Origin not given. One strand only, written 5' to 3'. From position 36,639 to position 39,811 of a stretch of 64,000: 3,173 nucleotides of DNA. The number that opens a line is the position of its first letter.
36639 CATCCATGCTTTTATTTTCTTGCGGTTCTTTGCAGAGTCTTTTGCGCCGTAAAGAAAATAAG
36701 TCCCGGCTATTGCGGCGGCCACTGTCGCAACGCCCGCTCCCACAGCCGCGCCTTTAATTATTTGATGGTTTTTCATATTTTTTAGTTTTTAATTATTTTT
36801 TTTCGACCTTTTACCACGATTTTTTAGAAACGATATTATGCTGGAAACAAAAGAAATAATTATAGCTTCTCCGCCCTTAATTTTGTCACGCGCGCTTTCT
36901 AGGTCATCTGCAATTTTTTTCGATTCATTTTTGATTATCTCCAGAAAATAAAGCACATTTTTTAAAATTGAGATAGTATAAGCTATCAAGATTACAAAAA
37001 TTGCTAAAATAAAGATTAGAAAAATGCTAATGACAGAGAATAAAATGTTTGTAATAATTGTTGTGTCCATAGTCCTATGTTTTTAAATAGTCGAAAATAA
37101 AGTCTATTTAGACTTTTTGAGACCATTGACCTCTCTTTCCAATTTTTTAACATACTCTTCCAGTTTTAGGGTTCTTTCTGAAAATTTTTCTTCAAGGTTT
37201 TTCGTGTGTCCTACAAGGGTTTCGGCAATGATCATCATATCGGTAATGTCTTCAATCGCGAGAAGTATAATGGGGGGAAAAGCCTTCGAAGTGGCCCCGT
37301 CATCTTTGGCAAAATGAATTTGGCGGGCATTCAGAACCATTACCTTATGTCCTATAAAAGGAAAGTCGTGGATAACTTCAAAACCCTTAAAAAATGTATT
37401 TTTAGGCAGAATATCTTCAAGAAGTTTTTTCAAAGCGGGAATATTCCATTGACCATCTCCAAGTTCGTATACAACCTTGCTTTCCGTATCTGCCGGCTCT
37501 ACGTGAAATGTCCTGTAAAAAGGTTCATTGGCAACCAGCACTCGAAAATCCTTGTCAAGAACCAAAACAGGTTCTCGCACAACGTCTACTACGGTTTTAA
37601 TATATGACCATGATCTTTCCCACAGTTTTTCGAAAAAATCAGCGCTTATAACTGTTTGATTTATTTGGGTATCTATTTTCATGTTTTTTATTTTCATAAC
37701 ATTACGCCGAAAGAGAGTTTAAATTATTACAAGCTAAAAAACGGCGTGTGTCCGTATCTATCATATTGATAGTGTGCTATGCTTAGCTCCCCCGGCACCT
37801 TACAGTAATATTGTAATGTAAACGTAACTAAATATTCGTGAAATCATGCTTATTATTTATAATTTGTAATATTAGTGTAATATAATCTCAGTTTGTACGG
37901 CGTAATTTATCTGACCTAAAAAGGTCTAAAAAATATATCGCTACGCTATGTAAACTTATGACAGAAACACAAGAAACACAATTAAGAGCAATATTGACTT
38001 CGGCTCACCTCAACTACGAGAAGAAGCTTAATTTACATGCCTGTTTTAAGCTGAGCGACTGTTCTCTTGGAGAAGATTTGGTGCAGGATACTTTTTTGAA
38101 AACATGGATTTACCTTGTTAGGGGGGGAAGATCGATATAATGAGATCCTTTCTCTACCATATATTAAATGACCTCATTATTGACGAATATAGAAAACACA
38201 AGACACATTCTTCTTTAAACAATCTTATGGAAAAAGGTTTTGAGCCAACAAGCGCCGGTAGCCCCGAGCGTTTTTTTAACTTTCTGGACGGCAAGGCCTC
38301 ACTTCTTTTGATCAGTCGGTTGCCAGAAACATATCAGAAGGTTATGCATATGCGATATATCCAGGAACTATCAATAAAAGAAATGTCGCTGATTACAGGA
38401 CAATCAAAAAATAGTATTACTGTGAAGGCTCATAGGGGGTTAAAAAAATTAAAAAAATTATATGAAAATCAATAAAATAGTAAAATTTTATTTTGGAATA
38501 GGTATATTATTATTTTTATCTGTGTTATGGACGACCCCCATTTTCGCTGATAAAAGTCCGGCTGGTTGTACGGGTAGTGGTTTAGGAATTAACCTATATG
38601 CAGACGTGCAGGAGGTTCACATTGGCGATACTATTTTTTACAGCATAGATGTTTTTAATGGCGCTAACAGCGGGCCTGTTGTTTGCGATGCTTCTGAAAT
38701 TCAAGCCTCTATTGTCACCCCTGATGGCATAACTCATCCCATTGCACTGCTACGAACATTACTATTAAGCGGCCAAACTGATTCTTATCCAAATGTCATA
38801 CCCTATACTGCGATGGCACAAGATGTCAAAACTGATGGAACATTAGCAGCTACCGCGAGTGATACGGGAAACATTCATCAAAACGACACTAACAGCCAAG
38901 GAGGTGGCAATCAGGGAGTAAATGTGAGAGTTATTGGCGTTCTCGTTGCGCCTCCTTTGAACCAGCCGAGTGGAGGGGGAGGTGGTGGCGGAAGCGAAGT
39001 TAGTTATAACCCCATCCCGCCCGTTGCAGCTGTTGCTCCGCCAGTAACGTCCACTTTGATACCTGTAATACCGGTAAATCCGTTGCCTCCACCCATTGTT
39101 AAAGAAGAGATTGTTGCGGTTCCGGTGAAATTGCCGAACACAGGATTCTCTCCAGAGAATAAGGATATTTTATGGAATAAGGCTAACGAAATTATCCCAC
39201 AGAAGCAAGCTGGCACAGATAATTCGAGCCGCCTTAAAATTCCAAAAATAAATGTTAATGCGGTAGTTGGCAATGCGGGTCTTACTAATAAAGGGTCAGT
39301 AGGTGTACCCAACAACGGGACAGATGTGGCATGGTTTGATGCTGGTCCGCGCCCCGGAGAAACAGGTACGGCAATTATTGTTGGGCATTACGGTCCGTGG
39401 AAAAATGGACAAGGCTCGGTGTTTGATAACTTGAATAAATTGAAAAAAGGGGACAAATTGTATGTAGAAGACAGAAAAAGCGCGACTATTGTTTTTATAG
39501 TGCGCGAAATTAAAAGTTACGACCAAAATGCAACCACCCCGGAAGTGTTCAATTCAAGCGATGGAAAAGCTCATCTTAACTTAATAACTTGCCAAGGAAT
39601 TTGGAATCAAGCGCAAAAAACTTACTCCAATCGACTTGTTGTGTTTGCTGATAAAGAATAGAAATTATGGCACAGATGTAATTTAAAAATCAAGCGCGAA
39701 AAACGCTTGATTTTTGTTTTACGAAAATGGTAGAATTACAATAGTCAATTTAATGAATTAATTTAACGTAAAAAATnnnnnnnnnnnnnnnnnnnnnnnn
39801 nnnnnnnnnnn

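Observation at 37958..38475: ECF sigma factor interrupted exactly at a G GGG GGA slippery heptamer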

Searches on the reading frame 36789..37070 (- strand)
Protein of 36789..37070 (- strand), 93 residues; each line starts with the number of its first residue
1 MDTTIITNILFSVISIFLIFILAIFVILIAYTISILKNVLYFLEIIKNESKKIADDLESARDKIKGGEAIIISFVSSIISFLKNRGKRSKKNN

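Call 19: search_protein_families(library=pfam, proteins=[window:36789-37070:-], max_evalue=0.01)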
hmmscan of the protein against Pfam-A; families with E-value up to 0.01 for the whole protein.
window:36789-37070:- (93 aa): 1 family
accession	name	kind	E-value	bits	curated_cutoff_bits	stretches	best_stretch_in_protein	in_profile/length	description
PF01277.22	Oleosin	-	0.0036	17.5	25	1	15-66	49-100/113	Oleosin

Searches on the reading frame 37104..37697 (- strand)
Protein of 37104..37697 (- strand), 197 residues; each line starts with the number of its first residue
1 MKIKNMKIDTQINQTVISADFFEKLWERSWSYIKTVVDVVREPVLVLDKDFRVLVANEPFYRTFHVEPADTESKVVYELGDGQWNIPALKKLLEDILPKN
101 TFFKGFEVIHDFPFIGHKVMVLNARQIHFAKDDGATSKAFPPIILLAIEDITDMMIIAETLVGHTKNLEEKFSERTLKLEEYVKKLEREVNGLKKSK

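Call 19: search_protein_families(library=pfam, proteins=[window:37104-37697:-], max_evalue=0.01)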
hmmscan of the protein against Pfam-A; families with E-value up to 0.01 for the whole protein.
window:37104-37697:- (197 aa): 1 family
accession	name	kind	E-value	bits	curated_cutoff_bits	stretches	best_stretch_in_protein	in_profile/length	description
PF13188.13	PAS_8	-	0.00083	19.6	21.8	1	32-85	2-53/65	PAS domain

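Call 20: search_protein_families(library=ncbifam, proteins=[window:37104-37697:-], max_evalue=0.01)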
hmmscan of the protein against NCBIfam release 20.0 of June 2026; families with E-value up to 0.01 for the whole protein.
window:37104-37697:- (197 aa): 0 families

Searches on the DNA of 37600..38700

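Call 43: search_rna_families(source=window, start=37600, end=38700, threshold=evalue, max_evalue=1)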
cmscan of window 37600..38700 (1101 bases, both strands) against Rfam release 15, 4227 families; matches with E-value up to 1: 0.
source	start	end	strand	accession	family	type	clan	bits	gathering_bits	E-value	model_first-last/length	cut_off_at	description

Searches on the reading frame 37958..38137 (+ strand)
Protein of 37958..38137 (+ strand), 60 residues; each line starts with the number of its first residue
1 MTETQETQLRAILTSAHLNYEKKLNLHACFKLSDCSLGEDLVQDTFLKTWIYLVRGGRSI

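Call 4: search_protein_families(library=pfam, proteins=[window:37958-38137:+], max_evalue=0.01)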
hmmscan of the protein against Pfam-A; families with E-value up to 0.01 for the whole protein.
seq(60 aa): 0 families

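Call 12: list_cluster_members(proteins=[window:37958-38137:+, L081:2709-2957:+])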
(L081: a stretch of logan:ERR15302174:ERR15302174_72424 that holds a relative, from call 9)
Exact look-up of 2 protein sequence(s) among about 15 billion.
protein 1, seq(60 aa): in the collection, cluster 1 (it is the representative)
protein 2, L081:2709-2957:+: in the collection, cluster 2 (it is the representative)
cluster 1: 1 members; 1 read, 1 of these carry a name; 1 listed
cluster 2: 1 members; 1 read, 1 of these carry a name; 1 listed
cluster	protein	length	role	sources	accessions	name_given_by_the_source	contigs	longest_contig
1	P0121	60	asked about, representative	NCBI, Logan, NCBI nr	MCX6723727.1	MAG: hypothetical protein NT155_00955 [Candidatus Staskawiczbacteria bacterium] | hypothetical protein [Candidatus Staskawiczbacteria bacterium]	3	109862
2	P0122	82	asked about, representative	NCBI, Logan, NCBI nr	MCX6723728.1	MAG: hypothetical protein NT155_00960 [Candidatus Staskawiczbacteria bacterium] | hypothetical protein [Candidatus Staskawiczbacteria bacterium]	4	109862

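Call 48: find_encoding_contigs(protein=P0121, flank=1500, max_places=10)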
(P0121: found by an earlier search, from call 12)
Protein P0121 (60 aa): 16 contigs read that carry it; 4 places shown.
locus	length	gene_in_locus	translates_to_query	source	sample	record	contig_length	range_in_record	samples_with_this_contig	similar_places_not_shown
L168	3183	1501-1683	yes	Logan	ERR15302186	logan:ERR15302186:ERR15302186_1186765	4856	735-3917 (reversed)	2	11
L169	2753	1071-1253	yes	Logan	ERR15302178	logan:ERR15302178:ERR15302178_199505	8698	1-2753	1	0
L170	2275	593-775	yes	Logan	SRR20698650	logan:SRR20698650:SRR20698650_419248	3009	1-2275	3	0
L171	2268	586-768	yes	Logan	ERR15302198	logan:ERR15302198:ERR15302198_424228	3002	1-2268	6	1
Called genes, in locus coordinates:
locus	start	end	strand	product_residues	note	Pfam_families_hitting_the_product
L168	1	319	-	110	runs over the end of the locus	-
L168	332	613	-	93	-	-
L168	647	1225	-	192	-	-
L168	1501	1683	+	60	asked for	-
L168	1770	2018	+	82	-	PF08281:Sigma70_r4_2, PF04545:Sigma70_r4 (weak)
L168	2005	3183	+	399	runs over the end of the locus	PF04203:Sortase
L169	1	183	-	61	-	?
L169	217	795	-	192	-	-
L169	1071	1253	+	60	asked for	-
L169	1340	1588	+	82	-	PF08281:Sigma70_r4_2, PF04545:Sigma70_r4 (weak)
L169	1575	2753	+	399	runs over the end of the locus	PF04203:Sortase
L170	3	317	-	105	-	?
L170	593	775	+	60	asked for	-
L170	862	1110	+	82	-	PF08281:Sigma70_r4_2, PF04545:Sigma70_r4 (weak)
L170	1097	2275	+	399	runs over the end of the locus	PF04203:Sortase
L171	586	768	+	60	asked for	-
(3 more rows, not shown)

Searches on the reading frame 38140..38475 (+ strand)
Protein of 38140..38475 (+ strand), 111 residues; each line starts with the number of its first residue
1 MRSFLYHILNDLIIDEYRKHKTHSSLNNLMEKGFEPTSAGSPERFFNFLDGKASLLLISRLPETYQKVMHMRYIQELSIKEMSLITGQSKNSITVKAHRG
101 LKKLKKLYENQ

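Call 4: search_protein_families(library=pfam, proteins=[window:38140-38472:+], max_evalue=0.01)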
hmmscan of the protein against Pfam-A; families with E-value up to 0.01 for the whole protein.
seq(111 aa): 2 families
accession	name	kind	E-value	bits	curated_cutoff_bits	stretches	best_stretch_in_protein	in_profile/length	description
PF08281.18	Sigma70_r4_2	-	1.8e-10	40.7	25.7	1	56-104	6-54/54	Sigma-70, region 4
PF04545.22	Sigma70_r4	-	1.8e-05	24.6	24.1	1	58-106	2-50/50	Sigma-70, region 4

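Call 6: find_encoding_contigs(protein=window:38140-38475:+, flank=5000, max_places=10)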
Protein window:38140-38475:+ (111 aa): no gene with exactly this product is on record in the collection.

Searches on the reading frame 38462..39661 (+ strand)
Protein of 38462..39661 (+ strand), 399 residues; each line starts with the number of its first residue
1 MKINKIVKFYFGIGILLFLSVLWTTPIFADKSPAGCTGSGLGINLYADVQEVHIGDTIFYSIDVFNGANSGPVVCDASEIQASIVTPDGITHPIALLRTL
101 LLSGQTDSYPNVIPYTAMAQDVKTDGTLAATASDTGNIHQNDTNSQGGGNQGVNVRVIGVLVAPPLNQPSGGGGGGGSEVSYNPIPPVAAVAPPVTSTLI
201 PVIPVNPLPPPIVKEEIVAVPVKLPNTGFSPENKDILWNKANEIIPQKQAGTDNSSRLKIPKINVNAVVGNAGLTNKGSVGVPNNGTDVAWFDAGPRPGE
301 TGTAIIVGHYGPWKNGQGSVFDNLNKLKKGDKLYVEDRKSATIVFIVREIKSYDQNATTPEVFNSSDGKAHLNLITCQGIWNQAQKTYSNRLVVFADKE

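Call 4: search_protein_families(library=pfam, proteins=[window:38462-39661:+], max_evalue=0.01)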
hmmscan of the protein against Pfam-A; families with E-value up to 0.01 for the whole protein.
window:38462-39661:+ (399 aa): 1 family
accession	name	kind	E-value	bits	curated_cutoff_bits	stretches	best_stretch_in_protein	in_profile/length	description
PF04203.18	Sortase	-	1.7e-25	89.6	26.6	1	258-398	1-124/125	Sortase domain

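Call 9: find_encoding_contigs(protein=window:38462-39661:+, flank=4000, max_places=10)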
Protein window:38462-39661:+ (399 aa): 14 contigs read that carry it; 7 places shown.
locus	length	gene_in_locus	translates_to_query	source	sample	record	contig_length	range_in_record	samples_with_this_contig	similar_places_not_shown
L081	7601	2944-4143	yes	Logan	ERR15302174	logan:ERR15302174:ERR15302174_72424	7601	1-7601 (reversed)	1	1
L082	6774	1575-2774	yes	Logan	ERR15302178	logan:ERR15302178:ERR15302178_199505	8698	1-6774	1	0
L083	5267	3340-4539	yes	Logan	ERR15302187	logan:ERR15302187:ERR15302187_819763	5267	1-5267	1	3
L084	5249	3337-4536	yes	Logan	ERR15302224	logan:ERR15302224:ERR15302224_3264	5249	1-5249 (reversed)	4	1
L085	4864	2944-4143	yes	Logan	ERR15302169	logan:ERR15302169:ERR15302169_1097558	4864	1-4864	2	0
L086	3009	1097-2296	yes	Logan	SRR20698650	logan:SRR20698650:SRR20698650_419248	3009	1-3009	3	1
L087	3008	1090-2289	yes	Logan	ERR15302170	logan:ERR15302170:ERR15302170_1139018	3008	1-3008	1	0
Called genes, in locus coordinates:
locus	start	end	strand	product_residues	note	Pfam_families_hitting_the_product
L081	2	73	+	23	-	?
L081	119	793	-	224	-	PF01471:PG_binding_1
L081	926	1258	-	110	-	-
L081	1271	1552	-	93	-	-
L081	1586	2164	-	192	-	-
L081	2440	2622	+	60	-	-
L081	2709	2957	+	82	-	PF08281:Sigma70_r4_2, PF04545:Sigma70_r4 (weak)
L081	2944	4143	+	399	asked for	PF04203:Sortase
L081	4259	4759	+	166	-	PF00383:dCMP_cyt_deam_1, PF14437:MafB19-deam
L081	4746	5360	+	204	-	-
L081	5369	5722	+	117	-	PF03819:MazG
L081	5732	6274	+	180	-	PF13238:AAA_18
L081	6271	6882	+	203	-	PF01712:dNK (weak), PF02223:Thymidylate_kin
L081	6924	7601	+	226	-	?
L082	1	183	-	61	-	?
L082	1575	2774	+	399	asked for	PF04203:Sortase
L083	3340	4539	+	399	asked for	PF04203:Sortase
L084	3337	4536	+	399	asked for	PF04203:Sortase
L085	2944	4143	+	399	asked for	PF04203:Sortase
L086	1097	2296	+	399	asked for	PF04203:Sortase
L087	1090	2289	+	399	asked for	PF04203:Sortase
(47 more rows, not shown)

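Call 20: search_protein_families(library=ncbifam, proteins=[window:38462-39661:+], max_evalue=0.01)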
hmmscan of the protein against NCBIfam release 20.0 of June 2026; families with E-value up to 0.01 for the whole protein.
window:38462-39661:+ (399 aa): 7 families
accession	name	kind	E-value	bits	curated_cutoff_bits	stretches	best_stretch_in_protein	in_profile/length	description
NF033748.1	class_F_sortase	subfamily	1.5e-33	115.6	166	1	250-397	6-153/155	class F sortase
TIGR01076.1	sortase_fam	subfamily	2.4e-08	33.9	39.35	1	258-386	3-120/136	sortase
NF033745.1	class_C_sortase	subfamily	5.4e-08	32.8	160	1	255-382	93-209/220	class C sortase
NF033747.1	class_E_sortase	subfamily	5.7e-08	32.9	160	1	246-396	62-203/211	class E sortase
TIGR03784.1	marine_sortase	equivalog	1.4e-05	24.8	158.25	1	289-395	78-173/174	class GN sortase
NF058671.1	sortase_SrtD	exception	4.9e-05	23.1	140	1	247-377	56-168/187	class D sortase, LPxTATN-specific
NF033746.1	class_D_sortase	subfamily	0.00045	20.1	165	1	252-378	7-115/135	class D sortase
